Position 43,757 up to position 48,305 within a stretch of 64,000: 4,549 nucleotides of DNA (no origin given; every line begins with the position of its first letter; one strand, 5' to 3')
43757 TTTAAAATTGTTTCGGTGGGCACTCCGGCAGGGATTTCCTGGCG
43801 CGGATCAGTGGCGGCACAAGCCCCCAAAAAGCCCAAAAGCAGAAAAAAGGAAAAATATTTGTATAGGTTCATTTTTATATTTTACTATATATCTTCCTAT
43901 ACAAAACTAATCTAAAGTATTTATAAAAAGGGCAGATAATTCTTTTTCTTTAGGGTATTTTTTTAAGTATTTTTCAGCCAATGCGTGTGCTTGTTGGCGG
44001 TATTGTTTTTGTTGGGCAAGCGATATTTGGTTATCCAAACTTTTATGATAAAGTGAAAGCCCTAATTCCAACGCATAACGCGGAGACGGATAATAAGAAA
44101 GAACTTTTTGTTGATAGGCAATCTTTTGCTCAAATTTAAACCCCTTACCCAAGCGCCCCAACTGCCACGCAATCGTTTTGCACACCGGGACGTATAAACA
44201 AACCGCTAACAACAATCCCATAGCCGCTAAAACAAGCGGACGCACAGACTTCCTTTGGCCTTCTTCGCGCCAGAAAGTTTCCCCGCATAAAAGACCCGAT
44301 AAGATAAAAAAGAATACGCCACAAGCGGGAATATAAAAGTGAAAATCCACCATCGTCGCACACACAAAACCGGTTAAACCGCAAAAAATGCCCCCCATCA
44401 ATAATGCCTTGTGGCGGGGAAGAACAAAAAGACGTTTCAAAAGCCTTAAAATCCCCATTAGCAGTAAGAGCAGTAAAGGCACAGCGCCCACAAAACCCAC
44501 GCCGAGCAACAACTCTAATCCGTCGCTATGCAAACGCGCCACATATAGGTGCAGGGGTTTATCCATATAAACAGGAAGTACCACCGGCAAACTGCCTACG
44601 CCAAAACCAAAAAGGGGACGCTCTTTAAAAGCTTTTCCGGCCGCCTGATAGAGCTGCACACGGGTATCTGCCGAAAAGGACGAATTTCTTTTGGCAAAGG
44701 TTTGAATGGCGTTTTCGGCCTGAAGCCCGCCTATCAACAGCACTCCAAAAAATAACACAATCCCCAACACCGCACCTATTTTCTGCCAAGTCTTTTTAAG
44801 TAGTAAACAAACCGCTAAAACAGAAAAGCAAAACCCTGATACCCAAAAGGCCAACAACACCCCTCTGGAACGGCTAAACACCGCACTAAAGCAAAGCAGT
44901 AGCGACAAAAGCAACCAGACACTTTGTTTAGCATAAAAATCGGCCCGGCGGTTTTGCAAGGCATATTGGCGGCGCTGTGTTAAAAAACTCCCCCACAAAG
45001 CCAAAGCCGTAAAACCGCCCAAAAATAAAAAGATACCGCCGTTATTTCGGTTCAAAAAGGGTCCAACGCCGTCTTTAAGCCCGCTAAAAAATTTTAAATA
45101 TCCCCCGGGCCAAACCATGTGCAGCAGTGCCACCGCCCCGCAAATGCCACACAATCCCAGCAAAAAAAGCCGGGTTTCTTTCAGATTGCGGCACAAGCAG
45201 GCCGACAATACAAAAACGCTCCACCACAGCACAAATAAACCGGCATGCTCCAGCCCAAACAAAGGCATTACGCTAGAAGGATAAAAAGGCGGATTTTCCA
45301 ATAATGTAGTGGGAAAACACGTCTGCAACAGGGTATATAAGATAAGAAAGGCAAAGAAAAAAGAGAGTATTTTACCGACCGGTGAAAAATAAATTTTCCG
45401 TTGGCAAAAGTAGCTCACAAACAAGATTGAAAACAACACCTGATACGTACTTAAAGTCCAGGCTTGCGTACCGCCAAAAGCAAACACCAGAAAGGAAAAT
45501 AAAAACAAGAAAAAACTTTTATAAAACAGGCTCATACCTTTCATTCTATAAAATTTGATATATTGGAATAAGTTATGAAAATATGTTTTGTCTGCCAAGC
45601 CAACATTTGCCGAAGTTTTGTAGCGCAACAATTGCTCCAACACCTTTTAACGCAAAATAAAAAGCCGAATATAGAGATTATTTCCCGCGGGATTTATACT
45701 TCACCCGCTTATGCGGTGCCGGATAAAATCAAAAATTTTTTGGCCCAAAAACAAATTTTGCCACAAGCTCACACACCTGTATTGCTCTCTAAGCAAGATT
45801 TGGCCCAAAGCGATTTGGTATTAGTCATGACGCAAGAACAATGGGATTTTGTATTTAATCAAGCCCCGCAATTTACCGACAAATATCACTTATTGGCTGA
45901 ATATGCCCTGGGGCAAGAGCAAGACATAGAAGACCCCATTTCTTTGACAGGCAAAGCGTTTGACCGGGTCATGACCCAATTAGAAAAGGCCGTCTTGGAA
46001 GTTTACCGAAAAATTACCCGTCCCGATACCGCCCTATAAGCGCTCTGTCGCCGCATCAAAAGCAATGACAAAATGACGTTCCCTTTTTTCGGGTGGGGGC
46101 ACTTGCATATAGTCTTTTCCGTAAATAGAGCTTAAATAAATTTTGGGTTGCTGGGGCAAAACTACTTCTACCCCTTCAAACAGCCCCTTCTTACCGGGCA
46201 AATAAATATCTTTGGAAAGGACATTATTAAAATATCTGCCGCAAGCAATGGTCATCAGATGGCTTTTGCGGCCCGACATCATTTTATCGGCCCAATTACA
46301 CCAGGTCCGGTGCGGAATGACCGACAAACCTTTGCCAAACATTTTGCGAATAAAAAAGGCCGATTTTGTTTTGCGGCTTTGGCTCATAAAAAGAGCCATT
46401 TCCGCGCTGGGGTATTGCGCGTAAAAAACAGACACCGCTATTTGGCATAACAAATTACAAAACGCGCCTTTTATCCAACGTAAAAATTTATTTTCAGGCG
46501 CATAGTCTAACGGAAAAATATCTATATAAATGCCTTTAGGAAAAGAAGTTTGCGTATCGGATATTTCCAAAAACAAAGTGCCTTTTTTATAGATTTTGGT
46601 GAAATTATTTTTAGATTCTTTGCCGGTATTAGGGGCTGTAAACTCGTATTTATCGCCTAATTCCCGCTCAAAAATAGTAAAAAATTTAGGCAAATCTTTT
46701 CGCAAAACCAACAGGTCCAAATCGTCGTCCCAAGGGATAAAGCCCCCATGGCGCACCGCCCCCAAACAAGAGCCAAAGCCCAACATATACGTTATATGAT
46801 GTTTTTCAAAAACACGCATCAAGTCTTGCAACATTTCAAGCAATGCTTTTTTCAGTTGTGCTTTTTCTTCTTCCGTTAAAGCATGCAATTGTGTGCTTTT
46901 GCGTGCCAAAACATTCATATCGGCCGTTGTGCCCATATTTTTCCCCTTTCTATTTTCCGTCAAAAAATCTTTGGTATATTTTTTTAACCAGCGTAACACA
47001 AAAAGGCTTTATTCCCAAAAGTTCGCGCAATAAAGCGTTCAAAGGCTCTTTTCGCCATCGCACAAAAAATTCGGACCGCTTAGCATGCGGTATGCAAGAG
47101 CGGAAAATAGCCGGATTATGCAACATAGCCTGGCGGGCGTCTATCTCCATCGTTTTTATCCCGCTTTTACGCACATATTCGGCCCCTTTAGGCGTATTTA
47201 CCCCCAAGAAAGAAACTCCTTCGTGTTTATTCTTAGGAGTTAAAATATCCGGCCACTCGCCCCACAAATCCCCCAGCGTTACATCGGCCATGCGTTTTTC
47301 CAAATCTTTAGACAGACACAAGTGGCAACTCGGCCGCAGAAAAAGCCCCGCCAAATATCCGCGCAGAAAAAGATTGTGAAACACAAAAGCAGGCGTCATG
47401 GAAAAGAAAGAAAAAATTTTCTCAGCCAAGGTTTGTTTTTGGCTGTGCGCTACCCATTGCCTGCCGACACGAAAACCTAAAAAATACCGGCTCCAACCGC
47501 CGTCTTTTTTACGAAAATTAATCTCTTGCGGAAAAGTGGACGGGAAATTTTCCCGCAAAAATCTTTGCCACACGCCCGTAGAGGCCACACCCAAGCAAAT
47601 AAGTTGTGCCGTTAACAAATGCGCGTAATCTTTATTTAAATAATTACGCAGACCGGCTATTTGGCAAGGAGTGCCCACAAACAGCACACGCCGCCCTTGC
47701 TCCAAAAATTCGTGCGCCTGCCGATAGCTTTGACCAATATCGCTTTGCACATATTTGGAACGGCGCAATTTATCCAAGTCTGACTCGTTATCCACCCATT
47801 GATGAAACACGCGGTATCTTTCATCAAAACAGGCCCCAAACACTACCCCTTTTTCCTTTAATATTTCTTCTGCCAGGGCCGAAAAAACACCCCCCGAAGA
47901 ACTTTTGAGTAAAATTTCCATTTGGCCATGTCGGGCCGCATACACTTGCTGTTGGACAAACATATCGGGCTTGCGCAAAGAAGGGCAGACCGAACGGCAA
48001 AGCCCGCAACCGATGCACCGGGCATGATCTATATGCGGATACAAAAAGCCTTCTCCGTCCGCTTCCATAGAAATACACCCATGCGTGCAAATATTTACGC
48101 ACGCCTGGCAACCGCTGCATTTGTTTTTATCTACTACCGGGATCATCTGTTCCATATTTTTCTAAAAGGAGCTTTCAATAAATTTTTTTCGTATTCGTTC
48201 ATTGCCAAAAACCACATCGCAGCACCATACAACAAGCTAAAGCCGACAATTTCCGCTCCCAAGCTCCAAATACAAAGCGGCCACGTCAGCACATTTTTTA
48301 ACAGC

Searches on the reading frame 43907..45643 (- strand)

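Call 3: search_protein_families(library=pfam, proteins=[window:43907-45643:-])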
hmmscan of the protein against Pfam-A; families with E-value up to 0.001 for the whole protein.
window:43907-45643:- (578 aa): 1 family
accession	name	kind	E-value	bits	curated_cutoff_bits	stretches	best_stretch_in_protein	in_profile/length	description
PF04932.20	Wzy_C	-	7.7e-14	52.2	31.7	1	246-389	2-147/149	O-Antigen ligase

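Call 4: search_protein_families(library=ncbifam, proteins=[window:43907-45643:-])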
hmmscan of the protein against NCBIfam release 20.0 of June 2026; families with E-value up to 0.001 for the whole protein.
window:43907-45643:- (578 aa): 1 family
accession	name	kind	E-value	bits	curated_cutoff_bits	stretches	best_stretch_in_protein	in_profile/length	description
TIGR00947.1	2A73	equivalog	1.4e-10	40.7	366.4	1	245-452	203-419/425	IctB family putative bicarbonate transporter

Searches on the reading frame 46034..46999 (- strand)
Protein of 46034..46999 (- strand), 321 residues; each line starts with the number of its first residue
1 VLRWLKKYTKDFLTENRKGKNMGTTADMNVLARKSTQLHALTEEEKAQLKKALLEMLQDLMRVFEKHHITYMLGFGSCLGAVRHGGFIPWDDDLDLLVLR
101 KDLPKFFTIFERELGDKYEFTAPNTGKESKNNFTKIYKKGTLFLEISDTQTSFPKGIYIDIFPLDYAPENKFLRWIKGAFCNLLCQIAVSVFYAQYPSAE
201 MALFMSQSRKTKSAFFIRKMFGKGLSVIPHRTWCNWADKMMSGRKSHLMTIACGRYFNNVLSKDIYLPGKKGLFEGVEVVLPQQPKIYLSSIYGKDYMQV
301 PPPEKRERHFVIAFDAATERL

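Call 3: search_protein_families(library=pfam, proteins=[window:46034-46999:-])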
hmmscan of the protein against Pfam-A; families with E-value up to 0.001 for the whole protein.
window:46034-46999:- (321 aa): 1 family
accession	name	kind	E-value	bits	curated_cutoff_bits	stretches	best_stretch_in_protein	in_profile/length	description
PF04991.19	LicD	-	3.4e-42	145.5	22.6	1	65-294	2-227/227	LicD family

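Call 4: search_protein_families(library=ncbifam, proteins=[window:46034-46999:-])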
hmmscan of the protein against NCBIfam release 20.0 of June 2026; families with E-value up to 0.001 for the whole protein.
window:46034-46999:- (321 aa): 1 family
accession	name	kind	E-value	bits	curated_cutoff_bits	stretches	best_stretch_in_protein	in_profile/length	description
NF045866.1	GGPL_Ptran_Mf1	equivalog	7.5e-21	75.3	225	1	51-308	3-232/240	diacylglycerol cholinephosphotransferase Mf1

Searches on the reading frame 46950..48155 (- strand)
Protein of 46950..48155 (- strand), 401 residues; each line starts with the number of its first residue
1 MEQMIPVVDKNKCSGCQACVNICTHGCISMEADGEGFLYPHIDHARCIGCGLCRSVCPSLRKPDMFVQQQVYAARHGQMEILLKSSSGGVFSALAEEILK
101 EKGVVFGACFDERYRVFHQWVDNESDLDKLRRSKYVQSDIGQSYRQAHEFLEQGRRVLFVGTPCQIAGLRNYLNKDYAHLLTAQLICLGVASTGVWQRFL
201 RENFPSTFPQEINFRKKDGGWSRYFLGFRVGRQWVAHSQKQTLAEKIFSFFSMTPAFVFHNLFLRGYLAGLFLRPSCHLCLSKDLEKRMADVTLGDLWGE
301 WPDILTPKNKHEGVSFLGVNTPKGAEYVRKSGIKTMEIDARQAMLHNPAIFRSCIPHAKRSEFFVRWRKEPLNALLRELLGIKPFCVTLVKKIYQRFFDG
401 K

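Call 3: search_protein_families(library=pfam, proteins=[window:46950-48155:-])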
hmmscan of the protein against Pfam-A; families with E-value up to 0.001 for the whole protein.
window:46950-48155:- (401 aa): 14 families
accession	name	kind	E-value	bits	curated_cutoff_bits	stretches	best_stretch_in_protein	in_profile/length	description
PF04432.18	FrhB_FdhB_C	-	6.8e-17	62.2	23.3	1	155-330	2-135/150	Coenzyme F420 hydrogenase/dehydrogenase, beta subunit C terminus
PF00037.32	Fer4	-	1.4e-10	41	21.1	2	41-58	2-19/24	4Fe-4S binding domain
PF12838.12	Fer4_7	-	2.2e-09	38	27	1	12-59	1-50/52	4Fe-4S dicluster domain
PF12797.12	Fer4_2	-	4.7e-09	36.1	24.5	1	39-59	2-22/22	4Fe-4S binding domain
PF13237.11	Fer4_10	-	1.4e-07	31.8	25.5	1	41-68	3-22/53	4Fe-4S dicluster domain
PF13187.11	Fer4_9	-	2.4e-07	31.1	27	1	12-59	1-49/52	4Fe-4S dicluster domain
PF04422.18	FrhB_FdhB_N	-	2.6e-07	31.1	22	1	71-139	1-72/78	Coenzyme F420 hydrogenase/dehydrogenase, beta subunit N-term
PF12837.12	Fer4_6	-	3e-07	30.5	25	1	40-58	2-20/24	4Fe-4S binding domain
PF14697.11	Fer4_21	-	1e-06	29.2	35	1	7-58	2-52/59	4Fe-4S dicluster domain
PF13183.11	Fer4_8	-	2.5e-06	28.4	27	1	45-77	3-35/68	4Fe-4S dicluster domain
PF13370.11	Fer4_13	-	2.8e-05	25.2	24.5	0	42-60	1-19/58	4Fe-4S single cluster domain of Ferredoxin I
PF13459.11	Fer4_15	-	4.8e-05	24.4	22.4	0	42-60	3-21/66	4Fe-4S single cluster domain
PF25160.1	LdpA_Fe-S-bd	-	0.00016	21.8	27.6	0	42-59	23-40/49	LdpA Fe-S cluster-binding domain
PF12800.12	Fer4_4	-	0.00087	19.9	24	0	45-58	2-15/17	4Fe-4S binding domain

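Call 4: search_protein_families(library=ncbifam, proteins=[window:46950-48155:-])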
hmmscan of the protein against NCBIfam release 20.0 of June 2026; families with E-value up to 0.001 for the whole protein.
window:46950-48155:- (401 aa): 40 families (the best 25 are shown)
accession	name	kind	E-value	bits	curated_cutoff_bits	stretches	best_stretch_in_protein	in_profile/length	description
NF006808.0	PRK09326.1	equivalog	2.6e-11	43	444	1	4-171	5-176/341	F420H2 dehydrogenase subunit F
NF040616.1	F420_dehyd_FpoF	exception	2e-10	40.2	475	1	4-173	4-177/337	F420H2 dehydrogenase subunit FpoF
TIGR02179.1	PorD_KorD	subfamily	6.3e-10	39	60.05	1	4-59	18-69/78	2-oxoacid:acceptor oxidoreductase, delta subunit, pyruvate/2-ketoisovalerate family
NF004541.0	PRK05888.2-2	equivalog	4.5e-09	36.3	217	1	10-74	60-123/168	NADH-quinone oxidoreductase subunit NuoI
TIGR02700.1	flavo_MJ0208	hypoth_equivalog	1.7e-08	34.1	251.35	1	7-59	144-191/234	dihydromethanopterin reductase (acceptor)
TIGR01971.1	NuoI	subfamily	2.3e-08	33.7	113.05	1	9-59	40-95/121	NADH-quinone oxidoreductase, chain I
NF040684.1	PorD_Arch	equivalog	6.8e-08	32.5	120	1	4-59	25-76/85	pyruvate synthase subunit PorD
NF007202.0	PRK09623.1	equivalog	1.5e-07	31.7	166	1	3-59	43-95/105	3-methyl-2-oxobutanoate dehydrogenase subunit delta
NF043069.1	T4HPD_activ_SAM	equivalog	2.2e-07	30.6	425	1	8-90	48-127/299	trans-4-hydroxy-L-proline dehydratase activase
NF009053.0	PRK12387.1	subfamily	3.4e-07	30.2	204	1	6-59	33-87/180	formate hydrogenlyase complex iron-sulfur subunit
NF004542.0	PRK05888.2-3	equivalog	3.6e-07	29.8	248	1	9-60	81-137/203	NADH-quinone oxidoreductase subunit NuoI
NF040770.1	hetero_SS_HdrA2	exception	3.7e-07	28.6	1100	1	2-59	568-620/777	CoB-CoM heterodisulfide reductase HdrA2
NF007205.0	PRK09626.1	equivalog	1.3e-06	28.4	93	1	7-59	12-68/105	2-oxoglutarate-acceptor oxidoreductase subunit OorD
NF004536.0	PRK05888.1-1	equivalog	1.4e-06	27.8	212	1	10-59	57-111/180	NADH-quinone oxidoreductase subunit NuoI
TIGR02912.1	sulfite_red_C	equivalog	4.8e-06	25.8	324.1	1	8-60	166-216/314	sulfite reductase subunit C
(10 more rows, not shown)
